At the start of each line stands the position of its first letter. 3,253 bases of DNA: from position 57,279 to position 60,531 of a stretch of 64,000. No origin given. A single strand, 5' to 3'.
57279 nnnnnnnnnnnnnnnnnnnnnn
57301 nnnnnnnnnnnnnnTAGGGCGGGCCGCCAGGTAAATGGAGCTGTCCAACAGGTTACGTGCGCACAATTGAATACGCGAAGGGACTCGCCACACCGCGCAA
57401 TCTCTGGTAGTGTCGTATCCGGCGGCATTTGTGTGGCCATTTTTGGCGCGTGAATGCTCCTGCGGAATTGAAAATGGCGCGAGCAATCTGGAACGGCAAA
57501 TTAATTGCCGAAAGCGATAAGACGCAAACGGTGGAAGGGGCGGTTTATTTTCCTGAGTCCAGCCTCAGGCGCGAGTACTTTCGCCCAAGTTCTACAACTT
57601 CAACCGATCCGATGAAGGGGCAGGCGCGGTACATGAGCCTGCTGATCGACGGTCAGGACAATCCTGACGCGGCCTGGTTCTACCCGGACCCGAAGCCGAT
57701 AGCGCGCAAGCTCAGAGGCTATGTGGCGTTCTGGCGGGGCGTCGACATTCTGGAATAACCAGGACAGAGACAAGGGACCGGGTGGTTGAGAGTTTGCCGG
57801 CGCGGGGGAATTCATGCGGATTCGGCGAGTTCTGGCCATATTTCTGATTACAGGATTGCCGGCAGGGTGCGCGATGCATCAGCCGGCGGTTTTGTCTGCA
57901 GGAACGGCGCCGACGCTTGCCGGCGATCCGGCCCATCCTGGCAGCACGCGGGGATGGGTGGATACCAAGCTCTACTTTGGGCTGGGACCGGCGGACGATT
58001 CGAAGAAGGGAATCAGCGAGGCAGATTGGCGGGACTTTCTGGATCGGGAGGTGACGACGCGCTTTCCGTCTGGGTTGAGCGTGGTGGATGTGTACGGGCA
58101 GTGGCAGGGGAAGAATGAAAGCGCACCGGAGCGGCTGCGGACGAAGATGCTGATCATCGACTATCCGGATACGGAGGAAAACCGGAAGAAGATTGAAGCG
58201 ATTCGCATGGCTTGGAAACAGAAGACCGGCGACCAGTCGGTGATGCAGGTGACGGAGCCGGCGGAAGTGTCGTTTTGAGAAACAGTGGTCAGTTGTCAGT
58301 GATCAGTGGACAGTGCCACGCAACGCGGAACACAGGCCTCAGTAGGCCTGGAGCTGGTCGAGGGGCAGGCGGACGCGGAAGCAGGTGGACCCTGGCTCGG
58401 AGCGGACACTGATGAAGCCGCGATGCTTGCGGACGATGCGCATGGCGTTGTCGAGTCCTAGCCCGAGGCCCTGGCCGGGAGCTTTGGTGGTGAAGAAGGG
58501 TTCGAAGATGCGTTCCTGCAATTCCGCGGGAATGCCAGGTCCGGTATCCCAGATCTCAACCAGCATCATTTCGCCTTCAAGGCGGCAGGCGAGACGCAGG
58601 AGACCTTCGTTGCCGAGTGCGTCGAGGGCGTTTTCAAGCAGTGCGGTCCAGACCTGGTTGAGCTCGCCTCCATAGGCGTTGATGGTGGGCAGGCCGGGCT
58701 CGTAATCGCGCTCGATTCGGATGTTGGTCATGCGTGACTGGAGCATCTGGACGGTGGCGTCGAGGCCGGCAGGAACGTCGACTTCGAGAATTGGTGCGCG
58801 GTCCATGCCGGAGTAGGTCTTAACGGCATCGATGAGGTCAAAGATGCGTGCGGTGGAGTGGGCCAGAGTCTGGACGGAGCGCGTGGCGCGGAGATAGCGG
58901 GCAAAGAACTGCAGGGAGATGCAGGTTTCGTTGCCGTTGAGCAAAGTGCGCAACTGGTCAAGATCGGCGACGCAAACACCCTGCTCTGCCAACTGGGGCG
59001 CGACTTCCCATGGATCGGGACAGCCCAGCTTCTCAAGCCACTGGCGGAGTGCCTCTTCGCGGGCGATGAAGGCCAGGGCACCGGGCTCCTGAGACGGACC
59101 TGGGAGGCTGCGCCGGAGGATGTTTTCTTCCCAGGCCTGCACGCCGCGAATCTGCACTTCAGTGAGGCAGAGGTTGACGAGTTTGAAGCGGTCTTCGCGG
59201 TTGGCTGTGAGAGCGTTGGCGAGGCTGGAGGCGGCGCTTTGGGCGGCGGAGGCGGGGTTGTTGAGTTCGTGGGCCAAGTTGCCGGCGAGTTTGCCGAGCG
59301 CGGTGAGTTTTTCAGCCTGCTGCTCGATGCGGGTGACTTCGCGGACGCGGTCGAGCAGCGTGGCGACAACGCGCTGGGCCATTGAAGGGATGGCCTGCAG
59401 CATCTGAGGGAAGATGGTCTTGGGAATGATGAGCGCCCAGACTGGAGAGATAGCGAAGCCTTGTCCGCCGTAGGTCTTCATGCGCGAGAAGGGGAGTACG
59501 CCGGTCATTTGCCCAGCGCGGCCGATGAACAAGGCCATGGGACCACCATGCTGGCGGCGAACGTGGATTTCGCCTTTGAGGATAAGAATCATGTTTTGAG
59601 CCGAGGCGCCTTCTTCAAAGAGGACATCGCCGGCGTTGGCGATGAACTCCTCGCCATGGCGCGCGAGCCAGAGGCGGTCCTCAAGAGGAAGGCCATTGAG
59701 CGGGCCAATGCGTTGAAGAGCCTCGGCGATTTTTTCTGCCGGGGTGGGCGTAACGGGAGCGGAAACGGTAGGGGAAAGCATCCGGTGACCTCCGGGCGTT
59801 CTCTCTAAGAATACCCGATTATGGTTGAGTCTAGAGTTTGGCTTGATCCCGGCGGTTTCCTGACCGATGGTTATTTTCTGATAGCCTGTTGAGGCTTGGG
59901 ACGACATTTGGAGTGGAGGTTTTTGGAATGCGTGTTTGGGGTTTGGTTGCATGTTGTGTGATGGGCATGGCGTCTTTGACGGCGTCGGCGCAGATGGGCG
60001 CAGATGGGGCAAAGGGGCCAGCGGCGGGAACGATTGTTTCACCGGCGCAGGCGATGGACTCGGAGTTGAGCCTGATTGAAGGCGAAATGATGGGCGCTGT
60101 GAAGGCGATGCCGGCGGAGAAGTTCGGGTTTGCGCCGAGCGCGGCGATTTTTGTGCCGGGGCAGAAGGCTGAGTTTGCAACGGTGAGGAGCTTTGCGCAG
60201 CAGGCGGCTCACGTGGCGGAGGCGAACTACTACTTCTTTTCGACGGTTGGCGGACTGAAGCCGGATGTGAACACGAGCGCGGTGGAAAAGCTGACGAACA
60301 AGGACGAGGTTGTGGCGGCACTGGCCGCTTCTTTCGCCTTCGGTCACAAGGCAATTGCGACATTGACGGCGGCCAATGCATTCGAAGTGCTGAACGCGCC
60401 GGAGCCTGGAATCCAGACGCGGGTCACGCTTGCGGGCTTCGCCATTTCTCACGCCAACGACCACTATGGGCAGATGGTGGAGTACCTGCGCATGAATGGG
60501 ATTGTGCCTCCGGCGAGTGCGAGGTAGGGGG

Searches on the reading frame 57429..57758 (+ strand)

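Call 14: search_protein_families(library=pfam, proteins=[window:57429-57758:+], max_evalue=0.001)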
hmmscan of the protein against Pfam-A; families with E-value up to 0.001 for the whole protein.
window:57429-57758:+ (109 aa): 1 family
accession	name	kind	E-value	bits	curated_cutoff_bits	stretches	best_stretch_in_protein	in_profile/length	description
PF04248.19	NTP_transf_9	-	6.2e-27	93.7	22.1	1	18-103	2-92/93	Domain of unknown function (DUF427)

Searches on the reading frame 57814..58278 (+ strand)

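Call 14: search_protein_families(library=pfam, proteins=[window:57814-58278:+], max_evalue=0.001)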
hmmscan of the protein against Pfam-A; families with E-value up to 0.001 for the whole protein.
window:57814-58278:+ (154 aa): 1 family
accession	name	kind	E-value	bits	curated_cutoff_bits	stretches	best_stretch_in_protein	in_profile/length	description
PF12098.13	DUF3574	-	2.8e-32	111.1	25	1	51-154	2-103/103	Protein of unknown function (DUF3574)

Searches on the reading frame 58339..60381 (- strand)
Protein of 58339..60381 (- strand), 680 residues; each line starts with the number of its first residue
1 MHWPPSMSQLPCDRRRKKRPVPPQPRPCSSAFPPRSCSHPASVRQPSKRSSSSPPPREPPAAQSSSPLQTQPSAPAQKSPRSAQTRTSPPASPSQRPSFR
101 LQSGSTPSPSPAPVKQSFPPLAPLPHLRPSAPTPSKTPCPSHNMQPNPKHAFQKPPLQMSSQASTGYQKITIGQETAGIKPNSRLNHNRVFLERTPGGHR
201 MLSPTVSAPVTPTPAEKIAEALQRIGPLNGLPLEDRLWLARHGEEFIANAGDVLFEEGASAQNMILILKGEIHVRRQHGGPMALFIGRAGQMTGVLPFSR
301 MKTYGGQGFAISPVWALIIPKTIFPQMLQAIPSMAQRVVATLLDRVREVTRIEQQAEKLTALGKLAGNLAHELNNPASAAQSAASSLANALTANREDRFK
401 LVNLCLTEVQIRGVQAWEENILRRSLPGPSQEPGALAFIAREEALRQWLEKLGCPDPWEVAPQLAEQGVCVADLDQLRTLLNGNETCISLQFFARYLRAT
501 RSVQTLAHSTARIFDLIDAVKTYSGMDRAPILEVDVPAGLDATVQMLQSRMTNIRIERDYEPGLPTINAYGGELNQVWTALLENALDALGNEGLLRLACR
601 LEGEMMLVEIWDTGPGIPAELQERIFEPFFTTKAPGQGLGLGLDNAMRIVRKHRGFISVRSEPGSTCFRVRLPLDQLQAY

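Call 12: search_protein_families(library=pfam, proteins=[window:58339-60381:-], max_evalue=0.001)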
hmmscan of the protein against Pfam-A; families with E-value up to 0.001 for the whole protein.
window:58339-60381:- (680 aa): 2 families
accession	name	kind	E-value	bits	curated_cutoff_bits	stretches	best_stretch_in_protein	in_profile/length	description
PF02518.31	HATPase_c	-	6.5e-21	75.3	26.4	1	574-675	6-110/111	Histidine kinase-, DNA gyrase B-, and HSP90-like ATPase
PF00027.35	cNMP_binding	-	3.6e-07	30.5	27.5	1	250-329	6-87/89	Cyclic nucleotide-binding domain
